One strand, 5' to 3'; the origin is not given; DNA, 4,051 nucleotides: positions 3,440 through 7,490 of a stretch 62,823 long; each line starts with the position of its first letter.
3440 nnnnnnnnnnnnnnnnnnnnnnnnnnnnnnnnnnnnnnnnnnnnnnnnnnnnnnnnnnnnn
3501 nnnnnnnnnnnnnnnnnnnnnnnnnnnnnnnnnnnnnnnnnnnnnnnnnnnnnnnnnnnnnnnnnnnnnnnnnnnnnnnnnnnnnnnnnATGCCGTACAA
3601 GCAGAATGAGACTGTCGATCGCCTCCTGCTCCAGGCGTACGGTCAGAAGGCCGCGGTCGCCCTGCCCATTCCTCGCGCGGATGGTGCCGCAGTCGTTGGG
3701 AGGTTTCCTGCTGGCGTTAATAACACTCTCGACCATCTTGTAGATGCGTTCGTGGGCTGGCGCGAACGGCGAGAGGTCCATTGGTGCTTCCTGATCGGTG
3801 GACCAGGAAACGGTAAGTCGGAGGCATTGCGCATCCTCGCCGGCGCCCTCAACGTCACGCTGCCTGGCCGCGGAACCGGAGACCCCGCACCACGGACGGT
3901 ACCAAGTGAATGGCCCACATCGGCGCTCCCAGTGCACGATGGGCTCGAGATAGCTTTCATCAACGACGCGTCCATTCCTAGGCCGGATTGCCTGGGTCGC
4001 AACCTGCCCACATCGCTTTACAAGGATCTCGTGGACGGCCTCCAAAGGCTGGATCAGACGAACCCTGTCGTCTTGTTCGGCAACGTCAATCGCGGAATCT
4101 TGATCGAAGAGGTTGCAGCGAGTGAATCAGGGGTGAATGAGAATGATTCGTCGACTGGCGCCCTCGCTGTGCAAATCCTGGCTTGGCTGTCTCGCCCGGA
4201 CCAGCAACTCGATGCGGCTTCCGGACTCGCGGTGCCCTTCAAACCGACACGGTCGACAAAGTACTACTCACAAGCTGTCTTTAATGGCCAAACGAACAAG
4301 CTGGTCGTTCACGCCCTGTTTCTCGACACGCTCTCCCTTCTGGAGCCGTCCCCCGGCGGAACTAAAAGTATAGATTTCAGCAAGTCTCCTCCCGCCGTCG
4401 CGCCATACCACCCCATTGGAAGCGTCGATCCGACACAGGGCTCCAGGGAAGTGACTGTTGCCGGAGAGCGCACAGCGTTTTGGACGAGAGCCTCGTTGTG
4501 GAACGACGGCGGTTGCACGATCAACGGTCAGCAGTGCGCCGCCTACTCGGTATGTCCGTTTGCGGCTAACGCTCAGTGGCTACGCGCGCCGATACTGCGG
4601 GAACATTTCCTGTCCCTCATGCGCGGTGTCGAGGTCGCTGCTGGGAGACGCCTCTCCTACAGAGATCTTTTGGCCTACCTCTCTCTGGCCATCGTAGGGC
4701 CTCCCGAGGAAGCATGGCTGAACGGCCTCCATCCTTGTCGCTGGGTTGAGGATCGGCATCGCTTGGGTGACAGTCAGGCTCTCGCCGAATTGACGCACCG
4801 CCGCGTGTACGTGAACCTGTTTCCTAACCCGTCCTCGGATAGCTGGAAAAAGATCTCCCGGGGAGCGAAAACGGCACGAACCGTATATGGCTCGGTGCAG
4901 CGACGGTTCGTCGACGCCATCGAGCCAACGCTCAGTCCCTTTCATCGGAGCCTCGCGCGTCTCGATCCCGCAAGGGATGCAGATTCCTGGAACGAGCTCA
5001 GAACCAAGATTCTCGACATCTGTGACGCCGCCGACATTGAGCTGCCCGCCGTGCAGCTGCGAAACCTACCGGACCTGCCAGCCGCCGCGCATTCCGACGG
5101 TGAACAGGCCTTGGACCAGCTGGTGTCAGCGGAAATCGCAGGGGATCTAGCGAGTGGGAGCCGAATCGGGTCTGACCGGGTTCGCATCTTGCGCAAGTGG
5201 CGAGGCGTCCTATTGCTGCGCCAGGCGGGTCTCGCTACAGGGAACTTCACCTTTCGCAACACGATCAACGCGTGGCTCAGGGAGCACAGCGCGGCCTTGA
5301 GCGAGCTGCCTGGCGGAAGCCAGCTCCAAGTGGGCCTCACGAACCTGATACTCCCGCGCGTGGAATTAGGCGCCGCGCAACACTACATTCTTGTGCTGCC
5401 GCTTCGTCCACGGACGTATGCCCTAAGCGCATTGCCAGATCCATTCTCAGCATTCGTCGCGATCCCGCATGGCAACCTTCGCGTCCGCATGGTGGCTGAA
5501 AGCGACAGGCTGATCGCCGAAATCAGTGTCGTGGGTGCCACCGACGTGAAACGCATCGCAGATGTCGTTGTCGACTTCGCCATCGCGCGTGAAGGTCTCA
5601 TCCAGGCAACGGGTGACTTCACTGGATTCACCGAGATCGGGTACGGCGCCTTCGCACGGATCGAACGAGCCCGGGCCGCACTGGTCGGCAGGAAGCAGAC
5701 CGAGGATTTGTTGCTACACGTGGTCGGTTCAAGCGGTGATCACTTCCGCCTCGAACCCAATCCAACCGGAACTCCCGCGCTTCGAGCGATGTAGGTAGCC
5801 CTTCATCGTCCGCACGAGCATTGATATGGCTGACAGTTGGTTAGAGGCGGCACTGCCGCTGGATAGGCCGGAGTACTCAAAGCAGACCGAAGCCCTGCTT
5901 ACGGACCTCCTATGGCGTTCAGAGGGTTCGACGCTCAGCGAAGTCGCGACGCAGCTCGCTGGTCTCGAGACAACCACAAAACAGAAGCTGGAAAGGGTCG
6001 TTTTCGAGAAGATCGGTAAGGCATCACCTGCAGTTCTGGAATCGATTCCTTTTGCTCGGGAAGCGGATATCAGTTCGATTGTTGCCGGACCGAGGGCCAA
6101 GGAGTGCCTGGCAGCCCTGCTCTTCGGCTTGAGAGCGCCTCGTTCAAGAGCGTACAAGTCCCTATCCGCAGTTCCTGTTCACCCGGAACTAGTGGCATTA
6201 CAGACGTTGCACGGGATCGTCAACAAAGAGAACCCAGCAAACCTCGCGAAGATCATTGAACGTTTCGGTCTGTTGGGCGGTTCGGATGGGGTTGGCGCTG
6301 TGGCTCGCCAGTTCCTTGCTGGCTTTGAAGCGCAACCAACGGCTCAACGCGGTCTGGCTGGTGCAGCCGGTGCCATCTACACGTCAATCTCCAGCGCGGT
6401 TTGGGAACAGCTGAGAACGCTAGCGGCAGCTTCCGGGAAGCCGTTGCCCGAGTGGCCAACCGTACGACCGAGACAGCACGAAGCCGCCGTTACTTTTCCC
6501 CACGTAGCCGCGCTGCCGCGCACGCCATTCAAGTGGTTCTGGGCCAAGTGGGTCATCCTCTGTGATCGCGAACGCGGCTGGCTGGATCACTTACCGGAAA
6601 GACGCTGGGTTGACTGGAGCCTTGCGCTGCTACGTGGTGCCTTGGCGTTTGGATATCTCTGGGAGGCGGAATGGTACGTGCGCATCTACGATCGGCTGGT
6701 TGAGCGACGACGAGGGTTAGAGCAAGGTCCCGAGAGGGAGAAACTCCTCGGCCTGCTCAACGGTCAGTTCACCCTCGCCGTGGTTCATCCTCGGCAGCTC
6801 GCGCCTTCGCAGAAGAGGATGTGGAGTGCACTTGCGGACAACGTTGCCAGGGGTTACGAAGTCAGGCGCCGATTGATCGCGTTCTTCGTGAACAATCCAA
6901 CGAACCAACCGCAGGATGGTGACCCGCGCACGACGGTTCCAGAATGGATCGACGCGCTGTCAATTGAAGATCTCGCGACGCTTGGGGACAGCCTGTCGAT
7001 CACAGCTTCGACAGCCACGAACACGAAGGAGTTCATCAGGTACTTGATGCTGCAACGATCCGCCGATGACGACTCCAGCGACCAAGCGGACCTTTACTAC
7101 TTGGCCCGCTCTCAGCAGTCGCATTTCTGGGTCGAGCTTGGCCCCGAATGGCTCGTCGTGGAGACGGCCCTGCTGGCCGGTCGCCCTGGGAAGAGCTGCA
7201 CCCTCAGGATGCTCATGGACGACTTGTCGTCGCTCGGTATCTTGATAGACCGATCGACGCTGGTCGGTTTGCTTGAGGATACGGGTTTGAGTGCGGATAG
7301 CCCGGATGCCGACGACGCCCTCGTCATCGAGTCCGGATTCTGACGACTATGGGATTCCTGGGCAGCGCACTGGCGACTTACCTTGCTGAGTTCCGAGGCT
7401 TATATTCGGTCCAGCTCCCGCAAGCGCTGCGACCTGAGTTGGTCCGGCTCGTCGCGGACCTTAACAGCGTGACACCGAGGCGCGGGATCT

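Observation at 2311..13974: Five-gene operon pairing a 5mC methyltransferase with a DptFGH-like triad (P-loop NTPase, unknown protein, 1,947-aa nuclease/ATPase giant) and a mismatch glycosylase: candidate new modification-coupled defence system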

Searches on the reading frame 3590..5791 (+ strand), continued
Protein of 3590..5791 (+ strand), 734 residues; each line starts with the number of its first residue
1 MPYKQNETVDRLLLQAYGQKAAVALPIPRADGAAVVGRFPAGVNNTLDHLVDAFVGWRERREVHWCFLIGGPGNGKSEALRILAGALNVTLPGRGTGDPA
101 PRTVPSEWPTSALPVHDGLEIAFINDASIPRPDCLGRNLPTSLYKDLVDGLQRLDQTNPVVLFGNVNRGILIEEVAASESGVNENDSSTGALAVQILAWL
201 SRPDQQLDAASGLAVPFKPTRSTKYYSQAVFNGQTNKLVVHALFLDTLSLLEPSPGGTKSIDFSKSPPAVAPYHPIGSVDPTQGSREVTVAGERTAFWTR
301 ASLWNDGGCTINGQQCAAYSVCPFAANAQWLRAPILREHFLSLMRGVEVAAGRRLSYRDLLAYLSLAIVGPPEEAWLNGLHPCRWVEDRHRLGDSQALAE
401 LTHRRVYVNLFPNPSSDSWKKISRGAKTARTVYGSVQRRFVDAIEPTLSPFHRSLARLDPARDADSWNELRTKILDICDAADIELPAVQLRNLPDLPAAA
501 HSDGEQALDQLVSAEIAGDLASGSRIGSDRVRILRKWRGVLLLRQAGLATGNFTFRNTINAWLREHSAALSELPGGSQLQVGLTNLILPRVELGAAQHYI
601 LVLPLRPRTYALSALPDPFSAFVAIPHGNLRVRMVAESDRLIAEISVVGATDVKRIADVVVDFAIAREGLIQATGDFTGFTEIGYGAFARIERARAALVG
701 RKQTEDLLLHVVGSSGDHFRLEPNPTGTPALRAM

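Call 86: search_dna_similar(query=window:3590-5791:+, collection=plasmids, mode=protein, max_evalue=0.001, max_rows=30)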
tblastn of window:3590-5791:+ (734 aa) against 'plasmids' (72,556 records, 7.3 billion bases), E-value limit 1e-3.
Records with a match: 1; places in all: 1; records where one place covers at least 80% of the query: 0.
Best place of each record, by identity: <60% 1.
By first word of the organism name: Sinorhizobium 1.
By predicted mobility (MOB-suite, as given by PLSDB): conjugative 1.
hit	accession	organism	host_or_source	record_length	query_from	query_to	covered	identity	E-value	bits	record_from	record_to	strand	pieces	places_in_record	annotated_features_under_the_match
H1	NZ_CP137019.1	Sinorhizobium fredii GR64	Phaseolus vulgaris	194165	67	385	43%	26.0%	4e-7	62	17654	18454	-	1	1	hypothetical protein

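Call 87: get_annotated_region(hit=H1, flank=12000)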
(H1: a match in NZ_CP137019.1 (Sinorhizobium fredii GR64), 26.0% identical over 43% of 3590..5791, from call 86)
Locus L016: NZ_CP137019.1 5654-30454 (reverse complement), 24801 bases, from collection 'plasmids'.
description: Sinorhizobium fredii GR64 plasmid pSfreGR64a, complete sequence
organism: Sinorhizobium fredii GR64 (NCBI taxid 882101)
taxonomy: Bacteria; Pseudomonadota; Alphaproteobacteria; Hyphomicrobiales; Rhizobiaceae; Sinorhizobium; Sinorhizobium fredii; Sinorhizobium fredii GR64
host: -; source: Phaseolus vulgaris; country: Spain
typing (MOB-suite, as given by PLSDB): conjugative; replicon rep_cluster_287; relaxase MOBQ; mating-pair formation MPF_T
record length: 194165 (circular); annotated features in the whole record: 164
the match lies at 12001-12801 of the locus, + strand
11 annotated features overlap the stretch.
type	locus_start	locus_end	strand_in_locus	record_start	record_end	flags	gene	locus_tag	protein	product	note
CDS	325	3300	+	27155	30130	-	-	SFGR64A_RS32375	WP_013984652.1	AAA family ATPase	-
CDS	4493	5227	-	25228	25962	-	istB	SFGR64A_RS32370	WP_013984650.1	IS21-like element helper ATPase IstB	-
CDS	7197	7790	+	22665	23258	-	-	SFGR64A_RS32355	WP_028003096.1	DUF6088 family protein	-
CDS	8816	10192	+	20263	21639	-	-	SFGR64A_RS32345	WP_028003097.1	hypothetical protein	-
CDS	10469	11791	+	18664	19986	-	-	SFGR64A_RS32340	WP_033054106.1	DNA cytosine methyltransferase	GO:0006304 - DNA modification [Evidence IEA]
CDS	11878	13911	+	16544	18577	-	-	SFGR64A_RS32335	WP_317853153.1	hypothetical protein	-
CDS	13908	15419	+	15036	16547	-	-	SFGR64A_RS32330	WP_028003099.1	hypothetical protein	-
CDS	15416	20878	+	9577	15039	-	-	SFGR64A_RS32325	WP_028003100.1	ATP-binding protein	-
CDS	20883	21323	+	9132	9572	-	vsr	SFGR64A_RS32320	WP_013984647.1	DNA mismatch endonuclease Vsr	GO:0006298 - mismatch repair [Evidence IEA]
CDS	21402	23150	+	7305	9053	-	-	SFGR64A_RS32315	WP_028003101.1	hypothetical protein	-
CDS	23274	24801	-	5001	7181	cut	-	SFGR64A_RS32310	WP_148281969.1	CHAT domain-containing protein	-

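Call 92: search_protein_families(library=padloc, alignment_id=A8, max_evalue=0.01)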
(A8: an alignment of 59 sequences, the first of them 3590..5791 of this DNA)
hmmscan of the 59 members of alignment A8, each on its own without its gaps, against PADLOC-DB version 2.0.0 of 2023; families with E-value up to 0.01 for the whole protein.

A. member 1, window:3590-5791:+ (734 aa): 0 families

B. families by the number of members that match (of 59 scanned): 7 families
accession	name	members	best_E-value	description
PDLC02793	SspF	35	1.8e-09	SspF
PDLC02795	SspF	9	1e-05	SspF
PDLC02797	SspF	5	5.3e-06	SspF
PDLC05008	PDC-S36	4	1.5e-33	-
PDLC04132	HNH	3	0.00019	-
PDLC02798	SspF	3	0.0011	SspF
PDLC02796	SspF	1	0.00018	SspF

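Call 93: search_protein_families(library=padloc, proteins=[L016:11878-13908:+, L016:13908-15416:+, L016:15416-20875:+, L016:21402-23147:+, L016:8816-10189:+], max_evalue=0.01)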
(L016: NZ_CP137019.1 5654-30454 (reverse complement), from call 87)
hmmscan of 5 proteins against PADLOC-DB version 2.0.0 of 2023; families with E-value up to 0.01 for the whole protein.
L016:11878-13908:+ (677 aa): 0 families

L016:13908-15416:+ (503 aa): 1 family
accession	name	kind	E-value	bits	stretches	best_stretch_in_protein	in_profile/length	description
PDLC00446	JetA1|JetA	-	0.00065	16.5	1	318-369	121-174/505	DUF3375 domain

L016:15416-20875:+ (1820 aa): 9 families
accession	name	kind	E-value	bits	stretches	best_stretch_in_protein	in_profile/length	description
PDLC02682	DndH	-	7.3e-69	230.4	1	1470-1811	1335-1685/1686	DndH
PDLC02684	DndH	-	2.3e-67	225.6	1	1429-1811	1331-1715/1715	DndH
PDLC02685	DndH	-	1.1e-61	207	1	1417-1793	1288-1660/1678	DndH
PDLC02679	DndH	-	3.2e-58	195.2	1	1468-1797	1355-1694/1711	DndH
PDLC02681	DndH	-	5e-47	158.2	1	1470-1797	1280-1615/1631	DndH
PDLC02680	DndH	-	3e-38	128.8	1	1474-1794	1239-1549/1567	DndH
PDLC02683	DndH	-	3.7e-26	89.3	1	1643-1794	1222-1369/1389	DndH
PDLC04140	mad8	-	2e-12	45.3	1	1474-1741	29-238/314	mads_8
PDLC01055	HerA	-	0.00023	18.1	1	1441-1500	134-185/532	Type III coevolved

L016:21402-23147:+ (582 aa): 0 families

L016:8816-10189:+ (458 aa): 0 families

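Call 99: find_related_loci(query=A8, collection=metagenome_contigs, flank=10000)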
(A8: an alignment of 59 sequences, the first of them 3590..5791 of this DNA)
Query A8 (734 aa) in metagenome_contigs; peptide patterns used: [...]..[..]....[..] (x = any residue, [..] = any of these).
572 stretches matched a pattern; 296 encode a relative of the query (tblastn E <= 1e-3); the best 80 are kept; 80 distinct loci.
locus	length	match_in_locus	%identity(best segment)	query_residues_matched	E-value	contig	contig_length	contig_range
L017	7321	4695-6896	96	1-734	0e+0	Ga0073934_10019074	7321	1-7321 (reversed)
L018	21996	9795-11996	58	1-732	0e+0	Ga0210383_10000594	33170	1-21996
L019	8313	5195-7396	58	1-732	0e+0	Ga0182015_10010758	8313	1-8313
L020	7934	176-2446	46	1-734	3e-179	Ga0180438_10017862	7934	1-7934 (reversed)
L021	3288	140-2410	44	1-734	3e-178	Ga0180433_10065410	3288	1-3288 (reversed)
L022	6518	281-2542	41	1-734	6e-170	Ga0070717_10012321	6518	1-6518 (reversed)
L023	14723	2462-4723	41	1-734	1e-168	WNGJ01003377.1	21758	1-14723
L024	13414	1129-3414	42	1-732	9e-167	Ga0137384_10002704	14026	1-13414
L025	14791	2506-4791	42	1-732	9e-167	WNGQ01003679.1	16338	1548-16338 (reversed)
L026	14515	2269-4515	41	6-734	9e-167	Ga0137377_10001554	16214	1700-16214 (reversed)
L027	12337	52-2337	42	1-732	2e-166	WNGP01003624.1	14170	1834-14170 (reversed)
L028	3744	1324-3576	41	1-725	1e-168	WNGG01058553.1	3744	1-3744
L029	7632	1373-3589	41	1-732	2e-161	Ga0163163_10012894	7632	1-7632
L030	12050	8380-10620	39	1-734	7e-156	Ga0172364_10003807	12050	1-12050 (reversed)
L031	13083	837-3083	40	3-732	2e-147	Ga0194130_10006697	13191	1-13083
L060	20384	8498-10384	23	35-699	1e-21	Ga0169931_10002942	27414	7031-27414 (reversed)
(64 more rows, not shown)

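Call 104: search_protein_families(library=pfam, proteins=[L060:4935-6167:+, L060:6178-7023:+, L060:7079-7738:+, L060:7742-8302:+, L060:17795-18451:+, L060:18465-19490:-, L060:3381-4889:-, L023:10704-11819:-, L023:12341-13651:+, L023:333-1271:-], max_evalue=0.001)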
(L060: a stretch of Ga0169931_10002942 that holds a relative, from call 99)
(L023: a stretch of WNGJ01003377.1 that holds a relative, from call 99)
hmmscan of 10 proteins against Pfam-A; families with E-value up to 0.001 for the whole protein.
L060:4935-6167:+ (411 aa): 0 families

L060:6178-7023:+ (282 aa): 0 families

L060:7079-7738:+ (220 aa): 3 families
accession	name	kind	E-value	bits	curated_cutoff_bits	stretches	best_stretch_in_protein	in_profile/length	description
PF13489.12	Methyltransf_23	-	1.7e-05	25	27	1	54-139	8-90/164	Methyltransferase domain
PF13649.12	Methyltransf_25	-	3.9e-05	24.7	27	1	72-160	1-92/97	Methyltransferase domain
PF13847.12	Methyltransf_31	-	0.00018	21.7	27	1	67-118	2-53/145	Methyltransferase domain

L060:7742-8302:+ (187 aa): 1 family
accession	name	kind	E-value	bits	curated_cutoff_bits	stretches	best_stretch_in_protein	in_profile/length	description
PF13532.12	2OG-FeII_Oxy_2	-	5.8e-20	72.8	31.2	1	48-184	52-194/194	2OG-Fe(II) oxygenase superfamily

L060:17795-18451:+ (219 aa): 0 families

L060:18465-19490:- (341 aa): 0 families

L060:3381-4889:- (502 aa): 1 family
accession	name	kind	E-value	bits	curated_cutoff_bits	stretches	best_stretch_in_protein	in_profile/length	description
PF11977.14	RNase_Zc3h12a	-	1.2e-07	32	23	1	11-126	4-122/154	Zc3h12a-like Ribonuclease NYN domain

L023:10704-11819:- (371 aa): 4 families
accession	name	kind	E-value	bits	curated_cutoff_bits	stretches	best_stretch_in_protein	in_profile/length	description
PF13683.12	rve_3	-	1.3e-11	44.5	26.5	1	273-338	2-67/67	Integrase core domain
PF13565.12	HTH_32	-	6.4e-05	23.9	33.7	1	115-168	19-72/73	Homeodomain-like domain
PF00665.32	rve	-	0.00013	22.6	32.6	1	189-280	3-98/102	Integrase core domain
PF13276.12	HTH_21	-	0.00018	22.1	28.1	1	131-170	7-48/60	HTH-like domain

L023:12341-13651:+ (437 aa): 3 families
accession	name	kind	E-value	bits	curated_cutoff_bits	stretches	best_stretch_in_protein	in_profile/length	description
PF14239.11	RRXRR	-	2.7e-51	174.3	25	1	29-197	1-172/174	RRXRR protein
PF01844.29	HNH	-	1.1e-10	42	21.4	1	218-260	1-46/47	HNH endonuclease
PF14279.12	HNH_5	-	5.1e-06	26.8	27.5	1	218-258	1-43/56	HNH endonuclease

L023:333-1271:- (312 aa): 0 families

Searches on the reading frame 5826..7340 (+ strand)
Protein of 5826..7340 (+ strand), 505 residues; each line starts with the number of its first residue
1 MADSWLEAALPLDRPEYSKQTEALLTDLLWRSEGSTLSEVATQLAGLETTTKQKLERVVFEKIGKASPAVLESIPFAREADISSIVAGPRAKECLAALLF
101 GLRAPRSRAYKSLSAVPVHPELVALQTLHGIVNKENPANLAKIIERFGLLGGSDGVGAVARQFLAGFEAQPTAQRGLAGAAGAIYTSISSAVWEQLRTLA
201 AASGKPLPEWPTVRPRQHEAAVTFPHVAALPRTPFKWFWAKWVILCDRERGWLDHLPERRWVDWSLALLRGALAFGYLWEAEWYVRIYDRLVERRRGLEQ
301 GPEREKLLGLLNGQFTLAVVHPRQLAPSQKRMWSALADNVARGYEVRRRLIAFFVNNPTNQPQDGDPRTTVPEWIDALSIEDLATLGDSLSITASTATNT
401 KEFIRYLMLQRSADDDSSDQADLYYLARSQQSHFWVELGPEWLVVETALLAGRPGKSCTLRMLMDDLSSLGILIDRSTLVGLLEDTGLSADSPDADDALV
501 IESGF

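Call 8: search_protein_families(library=pfam, proteins=[window:5826-7340:+], max_evalue=0.01)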
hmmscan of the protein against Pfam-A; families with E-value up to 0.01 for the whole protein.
window:5826-7340:+ (505 aa): 0 families

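Call 9: search_protein_families(library=padloc, proteins=[window:5826-7340:+], max_evalue=0.01)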
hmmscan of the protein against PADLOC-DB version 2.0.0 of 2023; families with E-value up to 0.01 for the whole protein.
window:5826-7340:+ (505 aa): 0 families

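Call 10: search_protein_families(library=ncbifam, proteins=[window:5826-7340:+], max_evalue=0.01)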
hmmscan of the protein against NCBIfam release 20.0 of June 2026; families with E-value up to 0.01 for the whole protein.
window:5826-7340:+ (505 aa): 0 families

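Call 12: search_protein_families(library=phrogs, proteins=[window:5826-7340:+], max_evalue=0.01)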
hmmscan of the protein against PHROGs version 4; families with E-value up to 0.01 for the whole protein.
window:5826-7340:+ (505 aa): 0 families

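Call 28: search_solved_structures(query=A2, max_evalue=1, show_alignments=2)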
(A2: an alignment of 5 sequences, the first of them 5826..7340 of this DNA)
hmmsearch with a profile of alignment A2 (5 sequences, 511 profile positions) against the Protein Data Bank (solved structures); distinct sequences matched with E-value up to 1: 2.
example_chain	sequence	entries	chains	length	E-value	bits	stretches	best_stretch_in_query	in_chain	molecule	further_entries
4o5p_A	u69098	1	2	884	0.34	12.8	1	285-355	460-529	Uncharacterized protein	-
9spj_ZU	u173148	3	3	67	0.96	11.3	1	141-178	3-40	40S ribosomal protein S28-A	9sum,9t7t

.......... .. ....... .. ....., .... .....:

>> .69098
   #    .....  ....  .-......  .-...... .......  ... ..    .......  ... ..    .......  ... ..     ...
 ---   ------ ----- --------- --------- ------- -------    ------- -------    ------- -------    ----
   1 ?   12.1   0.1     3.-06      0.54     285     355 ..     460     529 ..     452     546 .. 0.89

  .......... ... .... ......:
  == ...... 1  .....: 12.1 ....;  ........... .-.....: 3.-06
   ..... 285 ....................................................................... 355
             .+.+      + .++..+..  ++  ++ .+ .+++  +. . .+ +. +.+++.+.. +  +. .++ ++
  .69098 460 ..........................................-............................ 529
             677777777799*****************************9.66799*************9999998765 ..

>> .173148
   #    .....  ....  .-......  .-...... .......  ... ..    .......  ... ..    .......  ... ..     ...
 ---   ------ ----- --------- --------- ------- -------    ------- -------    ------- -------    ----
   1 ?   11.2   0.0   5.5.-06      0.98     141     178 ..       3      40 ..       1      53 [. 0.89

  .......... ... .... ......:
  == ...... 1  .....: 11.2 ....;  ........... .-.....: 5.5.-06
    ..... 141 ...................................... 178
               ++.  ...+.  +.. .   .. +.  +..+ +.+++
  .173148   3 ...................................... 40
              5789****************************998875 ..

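Call 34: search_protein_families(library=ncbifam, proteins=[window:5826-7340:+], max_evalue=10)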
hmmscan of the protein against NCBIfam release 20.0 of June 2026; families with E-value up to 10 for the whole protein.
window:5826-7340:+ (505 aa): 0 families
